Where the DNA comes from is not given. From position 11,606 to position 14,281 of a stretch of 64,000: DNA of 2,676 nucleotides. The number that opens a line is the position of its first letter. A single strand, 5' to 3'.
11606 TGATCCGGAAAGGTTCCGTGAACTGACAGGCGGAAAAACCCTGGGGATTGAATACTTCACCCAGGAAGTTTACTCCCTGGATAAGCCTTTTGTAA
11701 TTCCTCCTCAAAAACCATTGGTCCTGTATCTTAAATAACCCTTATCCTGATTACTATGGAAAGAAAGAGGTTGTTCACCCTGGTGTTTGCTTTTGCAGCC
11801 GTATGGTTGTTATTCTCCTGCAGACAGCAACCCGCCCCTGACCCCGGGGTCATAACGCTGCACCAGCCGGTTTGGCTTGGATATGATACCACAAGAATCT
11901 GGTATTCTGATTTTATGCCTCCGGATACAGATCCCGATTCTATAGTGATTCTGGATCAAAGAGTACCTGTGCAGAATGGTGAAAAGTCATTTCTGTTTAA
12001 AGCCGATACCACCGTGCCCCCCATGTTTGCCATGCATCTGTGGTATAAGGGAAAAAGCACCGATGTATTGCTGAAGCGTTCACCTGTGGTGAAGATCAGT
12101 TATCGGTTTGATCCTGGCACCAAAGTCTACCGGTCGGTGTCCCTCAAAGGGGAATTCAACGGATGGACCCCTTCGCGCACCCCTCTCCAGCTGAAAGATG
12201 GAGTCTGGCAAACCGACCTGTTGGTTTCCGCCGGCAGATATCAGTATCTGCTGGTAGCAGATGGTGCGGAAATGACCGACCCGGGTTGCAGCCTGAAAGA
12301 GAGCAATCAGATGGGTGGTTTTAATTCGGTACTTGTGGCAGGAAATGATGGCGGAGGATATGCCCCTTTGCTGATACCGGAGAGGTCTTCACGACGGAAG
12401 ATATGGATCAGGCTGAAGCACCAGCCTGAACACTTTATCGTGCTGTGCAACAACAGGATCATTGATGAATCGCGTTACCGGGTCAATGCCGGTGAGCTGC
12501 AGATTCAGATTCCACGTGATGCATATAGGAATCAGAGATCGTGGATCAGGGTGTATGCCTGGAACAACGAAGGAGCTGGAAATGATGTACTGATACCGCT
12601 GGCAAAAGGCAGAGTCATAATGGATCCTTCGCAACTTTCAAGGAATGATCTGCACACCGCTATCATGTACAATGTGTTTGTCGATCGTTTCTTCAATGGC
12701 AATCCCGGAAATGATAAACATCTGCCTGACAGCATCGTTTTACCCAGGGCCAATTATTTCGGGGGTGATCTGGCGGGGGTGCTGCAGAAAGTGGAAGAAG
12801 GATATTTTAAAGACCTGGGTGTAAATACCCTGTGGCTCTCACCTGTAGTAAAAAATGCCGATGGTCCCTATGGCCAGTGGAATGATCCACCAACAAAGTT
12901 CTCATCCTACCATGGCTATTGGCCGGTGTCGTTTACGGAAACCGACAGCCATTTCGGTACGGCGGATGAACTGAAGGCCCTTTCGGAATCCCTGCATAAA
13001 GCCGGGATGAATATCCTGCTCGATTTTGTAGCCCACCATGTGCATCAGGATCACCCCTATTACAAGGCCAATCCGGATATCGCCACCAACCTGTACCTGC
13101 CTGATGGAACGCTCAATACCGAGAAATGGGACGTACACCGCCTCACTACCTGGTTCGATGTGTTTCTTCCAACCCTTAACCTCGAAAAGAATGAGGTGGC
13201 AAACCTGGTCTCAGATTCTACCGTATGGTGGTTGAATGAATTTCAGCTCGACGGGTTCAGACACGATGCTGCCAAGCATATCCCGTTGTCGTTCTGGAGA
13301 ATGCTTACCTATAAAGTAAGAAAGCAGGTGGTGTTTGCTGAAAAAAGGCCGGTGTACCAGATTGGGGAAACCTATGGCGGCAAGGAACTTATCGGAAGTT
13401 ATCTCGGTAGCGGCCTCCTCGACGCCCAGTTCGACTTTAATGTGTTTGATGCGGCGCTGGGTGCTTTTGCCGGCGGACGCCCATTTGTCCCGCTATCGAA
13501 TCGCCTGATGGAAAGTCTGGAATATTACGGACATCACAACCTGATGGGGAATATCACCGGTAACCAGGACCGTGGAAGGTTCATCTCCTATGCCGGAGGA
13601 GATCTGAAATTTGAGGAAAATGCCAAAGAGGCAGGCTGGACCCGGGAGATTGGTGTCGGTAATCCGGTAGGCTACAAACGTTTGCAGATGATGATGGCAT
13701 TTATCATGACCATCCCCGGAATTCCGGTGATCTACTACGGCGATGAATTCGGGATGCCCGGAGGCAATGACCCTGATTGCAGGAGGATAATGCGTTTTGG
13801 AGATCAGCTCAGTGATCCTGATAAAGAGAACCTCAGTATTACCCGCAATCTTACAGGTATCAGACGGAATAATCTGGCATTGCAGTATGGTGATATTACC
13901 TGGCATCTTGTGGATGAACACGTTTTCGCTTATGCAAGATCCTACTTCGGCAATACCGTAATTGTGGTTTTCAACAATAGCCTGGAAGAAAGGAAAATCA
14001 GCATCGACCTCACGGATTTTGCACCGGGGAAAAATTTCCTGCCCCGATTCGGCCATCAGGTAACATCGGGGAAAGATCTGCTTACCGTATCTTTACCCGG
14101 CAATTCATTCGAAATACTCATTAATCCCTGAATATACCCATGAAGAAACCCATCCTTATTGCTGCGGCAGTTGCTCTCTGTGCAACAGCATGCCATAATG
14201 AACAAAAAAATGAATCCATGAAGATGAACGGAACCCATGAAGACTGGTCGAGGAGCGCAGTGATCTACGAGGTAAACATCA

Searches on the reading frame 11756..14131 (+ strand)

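Call 49: search_protein_families(library=pfam, proteins=[window:11756-14131:+], max_evalue=0.00001)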
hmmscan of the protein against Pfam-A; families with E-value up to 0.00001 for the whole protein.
window:11756-14131:+ (791 aa): 2 families
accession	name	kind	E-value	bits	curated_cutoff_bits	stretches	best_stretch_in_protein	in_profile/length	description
PF00128.31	Alpha-amylase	-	1.4e-40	140.4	22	1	307-678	2-375/446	Alpha amylase, catalytic domain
PF16657.11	Malt_amylase_C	-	1.7e-06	28.4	27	1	712-786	1-74/75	Maltogenic Amylase, C-terminal domain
